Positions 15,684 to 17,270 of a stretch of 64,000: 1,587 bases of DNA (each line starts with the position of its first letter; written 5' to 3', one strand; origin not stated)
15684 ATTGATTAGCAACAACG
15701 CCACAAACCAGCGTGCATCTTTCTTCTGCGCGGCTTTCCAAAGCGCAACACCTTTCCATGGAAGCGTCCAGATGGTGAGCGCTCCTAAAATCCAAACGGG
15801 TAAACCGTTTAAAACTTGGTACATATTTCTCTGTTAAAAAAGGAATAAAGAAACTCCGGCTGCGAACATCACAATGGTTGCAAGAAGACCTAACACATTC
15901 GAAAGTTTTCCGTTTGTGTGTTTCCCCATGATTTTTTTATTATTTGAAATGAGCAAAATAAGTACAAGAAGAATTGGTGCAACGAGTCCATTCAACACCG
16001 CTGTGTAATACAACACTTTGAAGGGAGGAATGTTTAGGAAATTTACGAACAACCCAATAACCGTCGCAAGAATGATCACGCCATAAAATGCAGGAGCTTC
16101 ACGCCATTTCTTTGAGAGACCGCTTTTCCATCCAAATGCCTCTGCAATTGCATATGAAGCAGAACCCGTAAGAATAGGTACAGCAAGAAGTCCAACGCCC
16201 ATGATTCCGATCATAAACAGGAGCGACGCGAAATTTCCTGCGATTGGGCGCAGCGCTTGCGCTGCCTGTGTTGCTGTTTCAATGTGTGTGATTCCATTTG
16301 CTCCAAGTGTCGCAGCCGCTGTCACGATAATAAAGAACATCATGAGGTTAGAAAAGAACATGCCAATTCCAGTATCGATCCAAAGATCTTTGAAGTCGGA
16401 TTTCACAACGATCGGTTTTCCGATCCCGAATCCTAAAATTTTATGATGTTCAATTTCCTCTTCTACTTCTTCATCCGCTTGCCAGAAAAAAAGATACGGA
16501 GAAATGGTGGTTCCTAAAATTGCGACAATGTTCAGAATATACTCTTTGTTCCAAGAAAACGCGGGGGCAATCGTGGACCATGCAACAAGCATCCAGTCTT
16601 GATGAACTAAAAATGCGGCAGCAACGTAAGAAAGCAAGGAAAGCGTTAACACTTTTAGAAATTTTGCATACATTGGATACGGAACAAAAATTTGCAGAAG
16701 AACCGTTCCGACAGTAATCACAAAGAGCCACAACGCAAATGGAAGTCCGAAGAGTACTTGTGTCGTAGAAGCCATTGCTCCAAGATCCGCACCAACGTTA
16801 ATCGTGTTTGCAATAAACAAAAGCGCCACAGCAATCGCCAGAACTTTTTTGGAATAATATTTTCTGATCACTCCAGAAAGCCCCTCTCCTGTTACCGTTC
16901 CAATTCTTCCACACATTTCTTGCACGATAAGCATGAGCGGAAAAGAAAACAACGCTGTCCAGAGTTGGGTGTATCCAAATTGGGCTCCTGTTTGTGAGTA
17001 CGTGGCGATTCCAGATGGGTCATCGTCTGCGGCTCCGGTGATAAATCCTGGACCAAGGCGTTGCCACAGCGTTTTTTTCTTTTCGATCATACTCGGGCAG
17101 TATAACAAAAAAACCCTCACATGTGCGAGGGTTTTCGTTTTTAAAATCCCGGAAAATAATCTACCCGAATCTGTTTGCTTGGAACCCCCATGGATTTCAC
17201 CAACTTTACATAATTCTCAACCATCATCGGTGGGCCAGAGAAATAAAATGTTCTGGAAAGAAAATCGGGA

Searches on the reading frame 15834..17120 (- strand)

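Call 3: search_protein_families(library=pfam, proteins=[window:15834-17120:-], max_evalue=0.01)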
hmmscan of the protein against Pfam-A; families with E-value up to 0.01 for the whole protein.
window:15834-17120:- (428 aa): 1 family
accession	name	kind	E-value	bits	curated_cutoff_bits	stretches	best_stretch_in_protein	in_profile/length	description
PF01566.24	Nramp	-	2.1e-84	284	29.8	1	38-404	1-356/357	Natural resistance-associated macrophage protein-like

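Call 66: search_protein_families(library=ncbifam, proteins=[window:15834-17090:-], max_evalue=1e-10)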
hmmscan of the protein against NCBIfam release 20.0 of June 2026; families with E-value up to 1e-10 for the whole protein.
window:15834-17090:- (418 aa): 3 families
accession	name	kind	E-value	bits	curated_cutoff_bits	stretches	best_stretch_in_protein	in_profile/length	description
NF001923.0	PRK00701.1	subfamily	2.1e-29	102.5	430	1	4-415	29-431/439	Mn(2+) uptake NRAMP transporter MntH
TIGR01197.1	nramp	subfamily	5.6e-17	62.1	272.5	1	7-388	2-390/390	metal ion transporter, metal ion (Mn2+/Fe2+) transporter (Nramp) family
NF037982.1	Nramp_1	equivalog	1.5e-15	57.4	50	0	13-190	1-184/404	Nramp family divalent metal transporter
